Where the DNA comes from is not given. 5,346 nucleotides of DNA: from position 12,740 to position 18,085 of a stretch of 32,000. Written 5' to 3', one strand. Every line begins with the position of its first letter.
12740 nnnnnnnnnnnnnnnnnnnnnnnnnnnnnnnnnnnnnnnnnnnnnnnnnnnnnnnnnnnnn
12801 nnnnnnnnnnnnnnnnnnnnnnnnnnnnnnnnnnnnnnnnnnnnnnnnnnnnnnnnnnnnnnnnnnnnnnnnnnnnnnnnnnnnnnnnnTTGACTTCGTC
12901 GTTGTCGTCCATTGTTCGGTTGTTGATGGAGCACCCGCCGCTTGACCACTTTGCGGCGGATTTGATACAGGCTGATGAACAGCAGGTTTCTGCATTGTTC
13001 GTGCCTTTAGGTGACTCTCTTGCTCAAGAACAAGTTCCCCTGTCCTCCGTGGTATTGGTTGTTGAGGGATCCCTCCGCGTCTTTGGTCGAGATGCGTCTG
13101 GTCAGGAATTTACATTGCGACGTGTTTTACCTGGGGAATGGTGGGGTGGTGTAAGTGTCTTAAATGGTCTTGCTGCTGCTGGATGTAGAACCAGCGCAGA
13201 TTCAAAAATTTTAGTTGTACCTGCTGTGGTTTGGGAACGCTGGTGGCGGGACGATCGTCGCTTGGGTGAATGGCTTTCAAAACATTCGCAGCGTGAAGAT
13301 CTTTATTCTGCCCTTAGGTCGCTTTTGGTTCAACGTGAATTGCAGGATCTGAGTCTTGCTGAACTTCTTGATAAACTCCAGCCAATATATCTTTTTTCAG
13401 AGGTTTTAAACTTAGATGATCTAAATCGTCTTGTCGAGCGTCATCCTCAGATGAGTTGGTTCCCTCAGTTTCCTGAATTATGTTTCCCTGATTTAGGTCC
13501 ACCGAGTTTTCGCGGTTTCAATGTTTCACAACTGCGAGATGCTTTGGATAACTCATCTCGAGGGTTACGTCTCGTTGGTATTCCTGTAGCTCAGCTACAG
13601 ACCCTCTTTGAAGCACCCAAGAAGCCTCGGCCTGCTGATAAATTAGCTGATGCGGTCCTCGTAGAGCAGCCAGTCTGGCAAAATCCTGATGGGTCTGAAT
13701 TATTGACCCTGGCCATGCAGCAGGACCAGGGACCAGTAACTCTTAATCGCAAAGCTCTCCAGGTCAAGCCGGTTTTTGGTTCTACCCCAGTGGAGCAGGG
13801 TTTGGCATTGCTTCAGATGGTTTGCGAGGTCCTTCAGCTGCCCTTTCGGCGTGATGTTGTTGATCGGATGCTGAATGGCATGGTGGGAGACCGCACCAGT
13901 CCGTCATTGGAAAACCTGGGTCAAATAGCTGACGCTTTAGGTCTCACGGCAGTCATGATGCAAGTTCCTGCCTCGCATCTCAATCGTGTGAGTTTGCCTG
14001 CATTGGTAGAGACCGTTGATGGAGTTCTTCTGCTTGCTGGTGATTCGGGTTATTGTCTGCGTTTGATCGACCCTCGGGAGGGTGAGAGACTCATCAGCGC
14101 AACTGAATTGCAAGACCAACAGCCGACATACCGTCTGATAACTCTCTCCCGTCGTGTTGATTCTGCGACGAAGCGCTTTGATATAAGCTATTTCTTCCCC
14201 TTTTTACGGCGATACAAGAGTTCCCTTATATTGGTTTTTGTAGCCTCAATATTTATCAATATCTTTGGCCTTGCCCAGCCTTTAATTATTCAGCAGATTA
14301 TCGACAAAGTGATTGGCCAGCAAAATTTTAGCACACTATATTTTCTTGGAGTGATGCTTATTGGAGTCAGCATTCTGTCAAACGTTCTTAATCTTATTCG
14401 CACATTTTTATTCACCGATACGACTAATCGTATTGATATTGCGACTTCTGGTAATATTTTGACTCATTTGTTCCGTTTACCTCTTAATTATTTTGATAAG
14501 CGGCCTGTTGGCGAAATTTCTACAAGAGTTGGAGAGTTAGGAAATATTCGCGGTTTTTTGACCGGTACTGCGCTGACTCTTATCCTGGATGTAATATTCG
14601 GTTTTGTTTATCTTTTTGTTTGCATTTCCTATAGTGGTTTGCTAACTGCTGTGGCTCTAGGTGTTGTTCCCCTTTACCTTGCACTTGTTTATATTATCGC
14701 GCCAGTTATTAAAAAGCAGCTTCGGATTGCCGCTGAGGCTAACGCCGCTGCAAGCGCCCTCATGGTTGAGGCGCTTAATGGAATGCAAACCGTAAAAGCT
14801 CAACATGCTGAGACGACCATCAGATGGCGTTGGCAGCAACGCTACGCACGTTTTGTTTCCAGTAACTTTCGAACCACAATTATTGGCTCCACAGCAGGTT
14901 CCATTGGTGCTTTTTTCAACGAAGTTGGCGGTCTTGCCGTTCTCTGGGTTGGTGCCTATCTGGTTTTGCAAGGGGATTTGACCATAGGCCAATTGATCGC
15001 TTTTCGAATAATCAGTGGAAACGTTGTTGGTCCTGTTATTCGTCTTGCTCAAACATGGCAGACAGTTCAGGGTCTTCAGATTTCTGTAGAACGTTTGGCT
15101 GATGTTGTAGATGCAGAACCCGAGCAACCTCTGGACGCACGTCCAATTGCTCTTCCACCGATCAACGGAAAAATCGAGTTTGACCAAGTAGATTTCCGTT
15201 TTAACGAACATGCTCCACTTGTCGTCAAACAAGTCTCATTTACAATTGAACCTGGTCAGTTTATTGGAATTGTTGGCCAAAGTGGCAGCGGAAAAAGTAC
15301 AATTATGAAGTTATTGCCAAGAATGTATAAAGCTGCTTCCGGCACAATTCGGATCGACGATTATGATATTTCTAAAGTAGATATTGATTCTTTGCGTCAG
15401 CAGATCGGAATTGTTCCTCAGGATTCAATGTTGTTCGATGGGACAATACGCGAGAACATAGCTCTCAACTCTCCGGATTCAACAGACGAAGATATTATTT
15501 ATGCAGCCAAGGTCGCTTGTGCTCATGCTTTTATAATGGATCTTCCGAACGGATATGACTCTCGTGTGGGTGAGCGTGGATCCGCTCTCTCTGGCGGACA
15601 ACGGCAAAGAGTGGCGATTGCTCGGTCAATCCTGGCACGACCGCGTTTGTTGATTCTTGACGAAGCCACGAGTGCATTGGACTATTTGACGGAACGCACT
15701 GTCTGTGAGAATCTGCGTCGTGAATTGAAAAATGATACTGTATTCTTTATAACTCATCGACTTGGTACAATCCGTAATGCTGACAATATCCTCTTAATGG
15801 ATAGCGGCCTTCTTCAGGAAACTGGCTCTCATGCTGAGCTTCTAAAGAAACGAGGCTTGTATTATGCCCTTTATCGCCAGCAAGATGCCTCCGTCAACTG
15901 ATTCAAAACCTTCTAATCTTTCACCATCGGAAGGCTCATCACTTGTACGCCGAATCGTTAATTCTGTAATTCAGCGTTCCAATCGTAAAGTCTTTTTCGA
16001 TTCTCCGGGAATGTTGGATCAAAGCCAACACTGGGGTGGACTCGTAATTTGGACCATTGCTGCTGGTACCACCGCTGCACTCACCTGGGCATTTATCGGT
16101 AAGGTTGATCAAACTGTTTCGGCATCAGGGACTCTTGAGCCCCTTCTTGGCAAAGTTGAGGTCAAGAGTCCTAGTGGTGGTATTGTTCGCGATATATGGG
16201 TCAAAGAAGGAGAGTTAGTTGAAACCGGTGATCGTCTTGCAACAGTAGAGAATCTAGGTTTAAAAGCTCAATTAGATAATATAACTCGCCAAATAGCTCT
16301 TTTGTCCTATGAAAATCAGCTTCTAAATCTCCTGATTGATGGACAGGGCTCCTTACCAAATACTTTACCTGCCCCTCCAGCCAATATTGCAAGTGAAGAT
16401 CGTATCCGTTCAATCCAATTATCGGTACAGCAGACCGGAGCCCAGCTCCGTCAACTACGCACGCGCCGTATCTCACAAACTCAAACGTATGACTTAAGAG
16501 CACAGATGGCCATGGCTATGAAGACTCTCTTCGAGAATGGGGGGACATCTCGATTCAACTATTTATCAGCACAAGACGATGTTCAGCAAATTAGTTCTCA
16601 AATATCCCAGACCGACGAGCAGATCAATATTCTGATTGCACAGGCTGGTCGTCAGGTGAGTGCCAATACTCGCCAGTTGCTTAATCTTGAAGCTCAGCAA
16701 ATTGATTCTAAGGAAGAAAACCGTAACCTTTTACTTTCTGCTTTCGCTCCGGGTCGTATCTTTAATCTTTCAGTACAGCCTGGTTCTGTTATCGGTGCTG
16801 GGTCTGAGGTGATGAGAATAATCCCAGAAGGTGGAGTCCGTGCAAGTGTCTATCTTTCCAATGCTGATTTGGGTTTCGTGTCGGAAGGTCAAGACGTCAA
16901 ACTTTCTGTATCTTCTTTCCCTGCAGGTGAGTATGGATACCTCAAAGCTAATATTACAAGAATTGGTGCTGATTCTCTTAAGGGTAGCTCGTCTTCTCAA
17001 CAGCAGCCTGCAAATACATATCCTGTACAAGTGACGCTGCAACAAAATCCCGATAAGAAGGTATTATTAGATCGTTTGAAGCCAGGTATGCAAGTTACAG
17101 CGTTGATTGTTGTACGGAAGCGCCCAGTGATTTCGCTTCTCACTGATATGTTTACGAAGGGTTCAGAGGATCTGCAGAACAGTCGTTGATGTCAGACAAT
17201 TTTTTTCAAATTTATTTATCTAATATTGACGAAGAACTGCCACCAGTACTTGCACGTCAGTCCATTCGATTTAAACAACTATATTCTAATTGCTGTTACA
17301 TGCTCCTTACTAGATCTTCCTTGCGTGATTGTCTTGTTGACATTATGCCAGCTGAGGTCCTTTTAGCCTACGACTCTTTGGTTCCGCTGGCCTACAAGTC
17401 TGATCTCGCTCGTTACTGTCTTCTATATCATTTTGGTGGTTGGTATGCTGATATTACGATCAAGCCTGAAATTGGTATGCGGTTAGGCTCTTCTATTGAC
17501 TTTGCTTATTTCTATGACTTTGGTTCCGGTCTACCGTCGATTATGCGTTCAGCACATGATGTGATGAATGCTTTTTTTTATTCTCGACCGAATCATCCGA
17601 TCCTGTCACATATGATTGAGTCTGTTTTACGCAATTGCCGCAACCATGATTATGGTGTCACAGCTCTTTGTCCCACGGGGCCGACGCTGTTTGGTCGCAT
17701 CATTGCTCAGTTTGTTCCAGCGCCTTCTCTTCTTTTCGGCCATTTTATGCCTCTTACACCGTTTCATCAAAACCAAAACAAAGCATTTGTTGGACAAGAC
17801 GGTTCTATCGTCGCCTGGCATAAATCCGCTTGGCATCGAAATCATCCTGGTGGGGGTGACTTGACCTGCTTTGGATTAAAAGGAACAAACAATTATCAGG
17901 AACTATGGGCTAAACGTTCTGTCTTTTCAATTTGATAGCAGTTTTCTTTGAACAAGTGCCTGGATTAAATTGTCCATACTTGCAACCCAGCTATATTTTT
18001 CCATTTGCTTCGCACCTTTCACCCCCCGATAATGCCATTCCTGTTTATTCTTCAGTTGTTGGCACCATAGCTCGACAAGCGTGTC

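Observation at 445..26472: Candidate self-contained 'glycosylate in the cytoplasm, then export by T1SS' surface-glycoprotein module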

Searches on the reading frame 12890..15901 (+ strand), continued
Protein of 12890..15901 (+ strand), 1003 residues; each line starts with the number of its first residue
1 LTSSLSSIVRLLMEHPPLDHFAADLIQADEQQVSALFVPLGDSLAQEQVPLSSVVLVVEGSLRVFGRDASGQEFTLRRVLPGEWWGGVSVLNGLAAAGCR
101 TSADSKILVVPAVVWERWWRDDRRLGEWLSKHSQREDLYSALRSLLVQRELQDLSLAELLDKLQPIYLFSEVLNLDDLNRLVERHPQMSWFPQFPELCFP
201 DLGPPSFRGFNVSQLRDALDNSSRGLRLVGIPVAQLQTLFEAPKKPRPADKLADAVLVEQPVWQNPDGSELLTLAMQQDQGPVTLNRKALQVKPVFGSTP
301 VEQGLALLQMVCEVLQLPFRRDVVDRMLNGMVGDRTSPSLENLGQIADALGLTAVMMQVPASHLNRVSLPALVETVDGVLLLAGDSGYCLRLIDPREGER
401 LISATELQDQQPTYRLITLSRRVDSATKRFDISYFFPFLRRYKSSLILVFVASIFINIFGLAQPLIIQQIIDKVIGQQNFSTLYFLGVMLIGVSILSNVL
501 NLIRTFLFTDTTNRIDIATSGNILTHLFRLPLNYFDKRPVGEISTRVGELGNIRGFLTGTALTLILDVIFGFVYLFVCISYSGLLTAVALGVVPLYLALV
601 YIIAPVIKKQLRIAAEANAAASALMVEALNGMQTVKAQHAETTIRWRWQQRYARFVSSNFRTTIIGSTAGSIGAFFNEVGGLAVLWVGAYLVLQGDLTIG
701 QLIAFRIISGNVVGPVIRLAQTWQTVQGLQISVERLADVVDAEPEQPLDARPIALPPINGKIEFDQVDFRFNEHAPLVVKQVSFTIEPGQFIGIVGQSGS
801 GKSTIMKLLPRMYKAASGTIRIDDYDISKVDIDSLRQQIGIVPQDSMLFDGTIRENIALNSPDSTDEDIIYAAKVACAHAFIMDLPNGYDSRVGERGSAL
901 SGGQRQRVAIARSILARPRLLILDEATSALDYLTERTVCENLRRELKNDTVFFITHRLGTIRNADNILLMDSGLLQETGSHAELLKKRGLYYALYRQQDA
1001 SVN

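Call 40: search_protein_families(library=pfam, proteins=[L009:2108-3700:+, L009:4197-5504:+, L009:5580-6671:+, L009:6587-7444:+, L009:13712-15649:-, L009:16715-18295:-, L009:19382-21538:+, L014:7016-8143:+, L014:8146-9645:-, L014:10676-11764:+], max_evalue=0.001)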
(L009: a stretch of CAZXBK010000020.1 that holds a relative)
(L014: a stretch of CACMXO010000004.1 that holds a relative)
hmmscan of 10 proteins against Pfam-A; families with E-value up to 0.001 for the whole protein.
L009:2108-3700:+ (531 aa): 7 families
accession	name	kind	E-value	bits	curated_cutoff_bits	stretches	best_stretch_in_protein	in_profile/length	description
PF13091.12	PLDc_2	-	6.7e-48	162.3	27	2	305-443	3-131/132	PLD-like domain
PF12836.13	HHH_3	-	3.8e-15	56.2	27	1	475-530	6-65/65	Helix-hairpin-helix motif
PF07894.18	SACK1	-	4.7e-11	43.2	21.4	1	271-445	101-270/274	Scaffolding anchor of CK1 domain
PF00633.29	HHH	-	6.3e-09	35.7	24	1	475-500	3-28/30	Helix-hairpin-helix motif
PF00614.28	PLDc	-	9.4e-08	32.2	21.9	1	196-218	3-25/28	Phospholipase D Active site motif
PF14520.12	HHH_5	-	5.8e-06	27.1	27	0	471-500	26-52/57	Helix-hairpin-helix domain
PF06514.17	PsbU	-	6.6e-05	23.3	24.5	1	473-526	13-66/93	Photosystem II 12 kDa extrinsic protein (PsbU)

L009:4197-5504:+ (436 aa): 4 families
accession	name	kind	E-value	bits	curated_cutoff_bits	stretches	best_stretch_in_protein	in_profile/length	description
PF00464.25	SHMT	-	6.3e-171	568.8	27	1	18-395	1-399/399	Serine hydroxymethyltransferase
PF01212.27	Beta_elim_lyase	-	2e-06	27.8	27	1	89-316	38-235/288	Beta-eliminating lyase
PF00155.27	Aminotran_1_2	-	8.4e-06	25.6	19.7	1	91-322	50-301/361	Aminotransferase class I and II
PF01041.23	DegT_DnrJ_EryC1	-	0.00033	20.4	19.8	1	152-268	88-202/360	DegT/DnrJ/EryC1/StrS aminotransferase family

L009:5580-6671:+ (364 aa): 1 family
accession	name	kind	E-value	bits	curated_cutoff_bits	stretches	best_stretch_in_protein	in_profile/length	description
PF00953.26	Glycos_transf_4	-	4.5e-39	134.4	27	1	97-250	2-158/160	Glycosyl transferase family 4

L009:6587-7444:+ (286 aa): 1 family
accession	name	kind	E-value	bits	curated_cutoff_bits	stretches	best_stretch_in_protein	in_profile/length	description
PF01812.26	5-FTHF_cyc-lig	-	6.1e-21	75.6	27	1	46-242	1-185/186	5-formyltetrahydrofolate cyclo-ligase family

L009:13712-15649:- (646 aa): 13 families
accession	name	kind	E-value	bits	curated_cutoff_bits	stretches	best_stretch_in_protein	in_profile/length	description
PF01593.30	Amino_oxidase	-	4.6e-32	112.3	19.8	2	66-319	1-244/443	Flavin containing amine oxidoreductase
PF13450.12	NAD_binding_8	-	1.7e-17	63.9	21.9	1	61-130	1-68/68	NAD(P)-binding Rossmann-like domain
PF01266.30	DAO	-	6.5e-12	46.1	27.9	1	58-93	1-37/353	FAD dependent oxidoreductase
PF00890.30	FAD_binding_2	-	6.4e-09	35.9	20.4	1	59-96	2-39/414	FAD binding domain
PF00355.32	Rieske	-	1.8e-08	34.6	20.3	1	358-404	39-87/88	Rieske [2Fe-2S] domain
PF03486.20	HI0933_like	-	1.3e-07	31.8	50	1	58-96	2-40/244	HI0933-like protein Rossmann domain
PF12831.13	FAD_oxidored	-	4.4e-07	30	27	1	59-97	2-40/416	FAD dependent oxidoreductase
PF07992.20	Pyr_redox_2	-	5.5e-06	26.5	26.1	1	57-92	143-178/291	Pyridine nucleotide-disulphide oxidoreductase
PF00070.33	Pyr_redox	-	1.1e-05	26.2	22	1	58-92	1-35/82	Pyridine nucleotide-disulphide oxidoreductase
PF01494.25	FAD_binding_3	-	1.1e-05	25.3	22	1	58-89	3-34/349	FAD binding domain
PF01946.23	Thi4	-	3.6e-05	23.5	26.2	1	58-94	19-56/235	Thi4 family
PF01134.28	GIDA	-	6.6e-05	22.6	22.1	1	58-87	1-30/391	Glucose inhibited division protein A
PF05834.18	Lycopene_cycl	-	0.00016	21.3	23.4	1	59-99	2-45/380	Lycopene cyclase protein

L009:16715-18295:- (527 aa): 5 families
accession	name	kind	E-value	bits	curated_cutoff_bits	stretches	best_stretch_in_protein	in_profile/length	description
PF02826.25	2-Hacid_dh_C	-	2.8e-61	206.4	25.1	1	107-281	1-178/178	D-isomer specific 2-hydroxyacid dehydrogenase, NAD binding domain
PF00389.36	2-Hacid_dh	-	1.2e-39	135.4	24.6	1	6-313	1-134/134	D-isomer specific 2-hydroxyacid dehydrogenase, catalytic domain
PF19304.4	PGDH_inter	-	1e-32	113.1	27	1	324-443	1-119/119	D-3-phosphoglycerate dehydrogenase intervening domain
PF01842.31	ACT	-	1.4e-09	37.9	27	1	454-516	1-64/66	ACT domain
PF22629.2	ACT_AHAS_ss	-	0.00042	20.9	27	0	459-519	4-65/67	AHAS small subunit-like ACT domain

L009:19382-21538:+ (719 aa): 4 families
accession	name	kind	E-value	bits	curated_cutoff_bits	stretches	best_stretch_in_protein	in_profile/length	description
PF05729.18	NACHT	-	1.5e-12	48.1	26.7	1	132-285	2-166/167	NACHT domain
PF20720.3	nSTAND3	-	7.3e-07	29.4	27.2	1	125-267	12-125/155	Novel STAND NTPase 3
PF25199.1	nSTAND_NTPase5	-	0.00013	22.3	34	0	116-158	26-67/145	Novel STAND NTPase 5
PF13191.12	AAA_16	-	0.0006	20.8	32.6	0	130-243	24-129/167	AAA ATPase domain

L014:7016-8143:+ (376 aa): 1 family
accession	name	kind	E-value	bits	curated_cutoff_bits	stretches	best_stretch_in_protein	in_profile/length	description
PF10933.14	DUF2827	-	1.1e-64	219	25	1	13-371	2-361/362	Protein of unknown function (DUF2827)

L014:8146-9645:- (500 aa): 1 family
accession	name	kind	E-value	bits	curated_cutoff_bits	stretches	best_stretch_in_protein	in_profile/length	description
PF02321.23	OEP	-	5e-50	170.3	22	2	270-460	2-185/187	Outer membrane efflux protein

L014:10676-11764:+ (363 aa): 6 families
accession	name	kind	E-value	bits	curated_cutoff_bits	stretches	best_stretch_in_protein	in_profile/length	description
PF16363.11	GDP_Man_Dehyd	-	1.5e-38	133.6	27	1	25-335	1-331/332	GDP-mannose 4,6 dehydratase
PF01370.27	Epimerase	-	7e-30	104.6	20.9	1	24-256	1-227/240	NAD dependent epimerase/dehydratase family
PF02719.21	Polysacc_synt_2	-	1.5e-16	60.9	20.2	1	70-240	52-203/293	Polysaccharide biosynthesis protein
PF01073.25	3Beta_HSD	-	5.7e-08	32.6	22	1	26-288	2-262/280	3-beta hydroxysteroid dehydrogenase/isomerase family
PF07993.18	NAD_binding_4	-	4.9e-05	23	20.1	1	95-206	90-209/258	Male sterility protein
PF04321.23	RmlD_sub_bind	-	0.0001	21.9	27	1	23-182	2-137/287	RmlD substrate binding domain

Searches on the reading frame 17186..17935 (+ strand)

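Call 3: search_protein_families(library=pfam, proteins=[window:17186-17935:+], max_evalue=0.01)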
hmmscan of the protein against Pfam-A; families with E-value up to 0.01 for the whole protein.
window:17186-17935:+ (249 aa): 2 families
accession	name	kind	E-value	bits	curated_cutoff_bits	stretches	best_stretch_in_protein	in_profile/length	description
PF04488.21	Gly_transf_sug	-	2.5e-06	28.6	23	1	33-90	15-75/93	Glycosyltransferase sugar-binding region containing DXD motif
PF05704.18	Caps_synth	-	4.2e-06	26.8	24.5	1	16-156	59-197/278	Capsular polysaccharide synthesis protein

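Call 7: search_protein_families(library=ncbifam, proteins=[window:17186-17935:+], max_evalue=0.001)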
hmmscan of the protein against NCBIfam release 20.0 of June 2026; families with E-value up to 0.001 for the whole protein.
window:17186-17935:+ (249 aa): 0 families
